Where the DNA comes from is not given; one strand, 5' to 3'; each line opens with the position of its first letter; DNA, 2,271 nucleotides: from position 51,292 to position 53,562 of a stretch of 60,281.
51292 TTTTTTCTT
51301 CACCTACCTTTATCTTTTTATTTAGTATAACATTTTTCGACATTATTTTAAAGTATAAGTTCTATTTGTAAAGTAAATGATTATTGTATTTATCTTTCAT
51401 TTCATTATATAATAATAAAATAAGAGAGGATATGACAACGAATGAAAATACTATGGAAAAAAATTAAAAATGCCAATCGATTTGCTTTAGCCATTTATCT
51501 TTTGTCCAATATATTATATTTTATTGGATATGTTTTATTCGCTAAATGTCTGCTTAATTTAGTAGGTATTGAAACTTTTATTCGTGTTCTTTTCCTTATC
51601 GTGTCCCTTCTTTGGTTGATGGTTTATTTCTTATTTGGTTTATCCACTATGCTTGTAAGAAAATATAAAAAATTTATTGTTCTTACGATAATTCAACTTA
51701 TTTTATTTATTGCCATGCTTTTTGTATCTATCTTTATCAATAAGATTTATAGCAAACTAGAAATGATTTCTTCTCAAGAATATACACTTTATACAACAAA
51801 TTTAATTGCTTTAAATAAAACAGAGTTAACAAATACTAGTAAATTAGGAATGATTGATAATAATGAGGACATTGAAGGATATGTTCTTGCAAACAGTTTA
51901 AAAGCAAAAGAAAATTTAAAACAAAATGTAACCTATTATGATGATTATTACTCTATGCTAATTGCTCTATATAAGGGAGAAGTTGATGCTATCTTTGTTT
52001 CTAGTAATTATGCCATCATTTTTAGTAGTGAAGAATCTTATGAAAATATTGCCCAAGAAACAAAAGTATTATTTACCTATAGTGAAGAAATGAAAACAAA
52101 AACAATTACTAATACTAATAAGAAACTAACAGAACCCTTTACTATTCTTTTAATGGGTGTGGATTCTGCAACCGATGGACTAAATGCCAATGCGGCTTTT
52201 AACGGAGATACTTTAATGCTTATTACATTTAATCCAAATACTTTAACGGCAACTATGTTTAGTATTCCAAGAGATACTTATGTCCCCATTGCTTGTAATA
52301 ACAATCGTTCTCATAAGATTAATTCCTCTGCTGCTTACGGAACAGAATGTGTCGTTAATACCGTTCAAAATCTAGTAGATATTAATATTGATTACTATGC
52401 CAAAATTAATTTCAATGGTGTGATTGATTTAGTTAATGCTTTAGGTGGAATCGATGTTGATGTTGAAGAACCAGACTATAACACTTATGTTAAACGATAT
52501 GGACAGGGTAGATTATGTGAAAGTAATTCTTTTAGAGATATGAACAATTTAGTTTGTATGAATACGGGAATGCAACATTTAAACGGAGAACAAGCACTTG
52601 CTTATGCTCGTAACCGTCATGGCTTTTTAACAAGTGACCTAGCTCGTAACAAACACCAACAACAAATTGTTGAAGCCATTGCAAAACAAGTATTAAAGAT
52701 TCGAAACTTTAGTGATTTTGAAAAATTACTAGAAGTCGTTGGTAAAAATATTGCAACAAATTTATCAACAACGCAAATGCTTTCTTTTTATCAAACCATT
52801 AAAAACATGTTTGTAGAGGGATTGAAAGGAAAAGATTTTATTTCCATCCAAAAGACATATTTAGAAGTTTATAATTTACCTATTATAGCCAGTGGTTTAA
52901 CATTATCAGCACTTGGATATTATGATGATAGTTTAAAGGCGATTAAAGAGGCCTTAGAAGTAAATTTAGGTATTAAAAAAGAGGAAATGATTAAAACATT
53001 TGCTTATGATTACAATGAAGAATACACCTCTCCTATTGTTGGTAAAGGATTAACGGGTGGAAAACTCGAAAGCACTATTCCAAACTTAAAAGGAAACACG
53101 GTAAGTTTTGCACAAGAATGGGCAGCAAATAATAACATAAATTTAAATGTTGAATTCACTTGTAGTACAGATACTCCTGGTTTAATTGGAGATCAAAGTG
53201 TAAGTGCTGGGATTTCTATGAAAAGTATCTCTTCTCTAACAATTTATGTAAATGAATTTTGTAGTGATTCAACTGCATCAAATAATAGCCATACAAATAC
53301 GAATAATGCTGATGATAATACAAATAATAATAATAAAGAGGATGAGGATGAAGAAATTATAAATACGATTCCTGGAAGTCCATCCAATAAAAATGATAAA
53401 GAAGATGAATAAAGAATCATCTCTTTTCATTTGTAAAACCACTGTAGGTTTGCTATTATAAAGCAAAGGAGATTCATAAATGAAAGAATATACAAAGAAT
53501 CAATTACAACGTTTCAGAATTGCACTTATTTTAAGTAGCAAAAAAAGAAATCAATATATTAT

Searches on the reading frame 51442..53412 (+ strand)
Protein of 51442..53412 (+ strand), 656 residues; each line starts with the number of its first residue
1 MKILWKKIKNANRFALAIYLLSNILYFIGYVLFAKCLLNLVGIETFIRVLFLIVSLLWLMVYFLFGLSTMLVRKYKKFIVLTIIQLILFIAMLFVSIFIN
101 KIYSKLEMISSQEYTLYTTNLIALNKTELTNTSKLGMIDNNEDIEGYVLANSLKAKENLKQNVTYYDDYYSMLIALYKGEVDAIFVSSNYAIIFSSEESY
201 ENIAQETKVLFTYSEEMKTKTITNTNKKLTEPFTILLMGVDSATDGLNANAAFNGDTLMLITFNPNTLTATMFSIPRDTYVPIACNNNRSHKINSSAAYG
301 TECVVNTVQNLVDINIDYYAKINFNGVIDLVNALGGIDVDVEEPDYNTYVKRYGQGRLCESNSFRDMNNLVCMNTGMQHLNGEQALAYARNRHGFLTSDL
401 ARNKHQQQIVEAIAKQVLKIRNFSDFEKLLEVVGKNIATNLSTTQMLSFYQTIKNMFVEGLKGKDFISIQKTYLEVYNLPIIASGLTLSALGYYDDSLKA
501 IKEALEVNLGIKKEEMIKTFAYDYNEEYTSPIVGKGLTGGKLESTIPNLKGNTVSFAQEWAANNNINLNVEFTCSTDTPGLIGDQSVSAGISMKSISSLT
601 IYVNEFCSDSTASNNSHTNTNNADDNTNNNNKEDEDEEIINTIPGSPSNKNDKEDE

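Call 18: search_protein_families(library=pfam, proteins=[window:51442-53412:+])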
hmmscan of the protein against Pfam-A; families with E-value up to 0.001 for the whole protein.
window:51442-53412:+ (656 aa): 2 families
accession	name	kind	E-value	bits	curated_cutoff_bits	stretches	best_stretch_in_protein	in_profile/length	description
PF03816.19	LytR_cpsA_psr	-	7.4e-43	146.7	24.6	1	255-417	2-148/150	LytR_cpsA_psr family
PF03793.24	PASTA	-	9.5e-06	25.9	23.2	1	545-604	2-63/64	PASTA domain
